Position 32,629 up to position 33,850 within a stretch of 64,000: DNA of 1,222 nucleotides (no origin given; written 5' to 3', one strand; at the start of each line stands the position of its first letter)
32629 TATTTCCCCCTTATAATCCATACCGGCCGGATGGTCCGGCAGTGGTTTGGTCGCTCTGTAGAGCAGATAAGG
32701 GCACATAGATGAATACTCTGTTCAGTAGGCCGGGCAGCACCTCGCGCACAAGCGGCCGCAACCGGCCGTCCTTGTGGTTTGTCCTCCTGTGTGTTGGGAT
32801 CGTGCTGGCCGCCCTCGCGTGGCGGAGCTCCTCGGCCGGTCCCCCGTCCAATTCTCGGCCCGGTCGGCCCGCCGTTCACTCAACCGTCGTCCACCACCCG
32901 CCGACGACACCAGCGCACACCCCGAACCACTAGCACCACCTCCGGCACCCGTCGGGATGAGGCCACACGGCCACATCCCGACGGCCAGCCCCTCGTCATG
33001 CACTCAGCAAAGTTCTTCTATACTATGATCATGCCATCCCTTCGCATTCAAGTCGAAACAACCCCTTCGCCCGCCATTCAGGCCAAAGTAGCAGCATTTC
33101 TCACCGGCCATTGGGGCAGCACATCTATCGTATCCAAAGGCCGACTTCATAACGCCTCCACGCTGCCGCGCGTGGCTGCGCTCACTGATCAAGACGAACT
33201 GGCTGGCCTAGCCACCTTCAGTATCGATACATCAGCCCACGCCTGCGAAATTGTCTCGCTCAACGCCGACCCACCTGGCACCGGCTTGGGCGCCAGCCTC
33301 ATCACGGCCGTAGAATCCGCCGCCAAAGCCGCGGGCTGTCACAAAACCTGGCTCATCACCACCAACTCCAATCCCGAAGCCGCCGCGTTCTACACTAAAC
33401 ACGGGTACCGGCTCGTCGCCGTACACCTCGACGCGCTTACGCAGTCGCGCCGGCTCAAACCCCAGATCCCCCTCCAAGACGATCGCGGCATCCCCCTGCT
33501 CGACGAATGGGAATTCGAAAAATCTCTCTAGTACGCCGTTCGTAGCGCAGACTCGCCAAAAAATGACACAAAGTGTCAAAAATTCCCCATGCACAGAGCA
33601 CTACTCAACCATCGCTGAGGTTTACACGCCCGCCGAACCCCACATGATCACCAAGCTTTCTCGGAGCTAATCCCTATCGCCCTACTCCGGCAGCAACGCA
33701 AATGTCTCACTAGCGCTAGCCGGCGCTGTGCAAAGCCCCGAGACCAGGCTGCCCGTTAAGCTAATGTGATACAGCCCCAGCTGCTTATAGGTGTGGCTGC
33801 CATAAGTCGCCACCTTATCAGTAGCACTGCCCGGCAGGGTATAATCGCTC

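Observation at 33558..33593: Conserved 30-nt AT-rich palindromic element present in three copies (33558, 44195, 60455)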

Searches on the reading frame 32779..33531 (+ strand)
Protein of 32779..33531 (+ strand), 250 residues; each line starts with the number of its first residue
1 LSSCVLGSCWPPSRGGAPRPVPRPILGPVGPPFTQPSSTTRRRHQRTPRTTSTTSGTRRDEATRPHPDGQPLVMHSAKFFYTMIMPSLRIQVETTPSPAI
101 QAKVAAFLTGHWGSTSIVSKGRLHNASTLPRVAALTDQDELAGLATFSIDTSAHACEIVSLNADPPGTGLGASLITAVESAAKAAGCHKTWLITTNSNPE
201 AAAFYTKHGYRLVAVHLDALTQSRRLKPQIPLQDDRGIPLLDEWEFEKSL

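Call 10: search_protein_families(library=pfam, proteins=[window:32779-33531:+], max_evalue=0.01)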
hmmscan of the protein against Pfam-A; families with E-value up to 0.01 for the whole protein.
window:32779-33531:+ (250 aa): 3 families
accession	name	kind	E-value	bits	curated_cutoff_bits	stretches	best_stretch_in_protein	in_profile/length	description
PF00583.31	Acetyltransf_1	-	2e-10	41.4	20.7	1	135-210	38-116/116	Acetyltransferase (GNAT) family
PF13673.13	Acetyltransf_10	-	5.8e-07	30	23.6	1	133-213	34-110/128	Acetyltransferase (GNAT) domain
PF13508.13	Acetyltransf_7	-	8.2e-07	29.8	27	1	137-211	10-83/84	Acetyltransferase (GNAT) domain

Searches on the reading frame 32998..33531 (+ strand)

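Call 66: search_protein_families(library=ncbifam, proteins=[window:32998-33531:+], max_evalue=0.01)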
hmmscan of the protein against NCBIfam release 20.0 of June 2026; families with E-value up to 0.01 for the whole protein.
window:32998-33531:+ (177 aa): 9 families
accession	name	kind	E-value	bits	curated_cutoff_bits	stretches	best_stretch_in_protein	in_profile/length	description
TIGR01575.1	rimI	equivalog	7.5e-07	29.4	86.4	1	62-143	37-118/132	ribosomal protein S18-alanine N-acetyltransferase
NF040501.1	resist_ArsN2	equivalog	1.6e-06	27.8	125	1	62-141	29-105/133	arsenic resistance N-acetyltransferase ArsN2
NF040503.1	resist_ArsN1a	equivalog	3.4e-06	26.9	170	1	86-143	82-139/159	arsinothricin resistance N-acetyltransferase ArsN1 family A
NF002959.0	PRK03624.1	equivalog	1.8e-05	24.5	124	1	88-153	80-141/147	GNAT family acetyltransferase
TIGR03585.1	PseH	equivalog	0.0011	19.1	93.1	1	64-151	58-147/156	UDP-4-amino-4,6-dideoxy-N-acetyl-beta-L-altrosamine N-acetyltransferase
NF000487.1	stat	exception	0.0014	18.2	420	1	61-142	83-166/189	streptothricin N-acetyltransferase STAT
NF041716.1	HxA_phane_GNAT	equivalog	0.0026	17.7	250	1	93-137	95-140/152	cyclophane-containing RiPP N-acetyltransferase HaaN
NF053587.1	SpmdActasePaiA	equivalog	0.0034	17.2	250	1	94-143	104-153/172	spermidine/spermine N(1)-acetyltransferase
NF005840.0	PRK07757.1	equivalog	0.008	16.1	154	1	54-140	39-121/153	N-acetyltransferase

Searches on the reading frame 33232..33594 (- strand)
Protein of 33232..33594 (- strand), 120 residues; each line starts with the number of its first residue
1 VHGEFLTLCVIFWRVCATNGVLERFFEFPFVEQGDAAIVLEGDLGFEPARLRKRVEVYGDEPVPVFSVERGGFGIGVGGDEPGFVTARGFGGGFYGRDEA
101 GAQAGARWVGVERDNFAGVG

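Call 10: search_protein_families(library=pfam, proteins=[window:33232-33594:-], max_evalue=0.01)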
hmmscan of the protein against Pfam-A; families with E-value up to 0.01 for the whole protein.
window:33232-33594:- (120 aa): 0 families

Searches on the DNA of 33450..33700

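Call 77: search_rna_families(source=window, start=33450, end=33700, threshold=evalue, max_evalue=10)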
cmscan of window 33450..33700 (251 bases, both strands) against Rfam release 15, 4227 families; matches with E-value up to 10: 0.
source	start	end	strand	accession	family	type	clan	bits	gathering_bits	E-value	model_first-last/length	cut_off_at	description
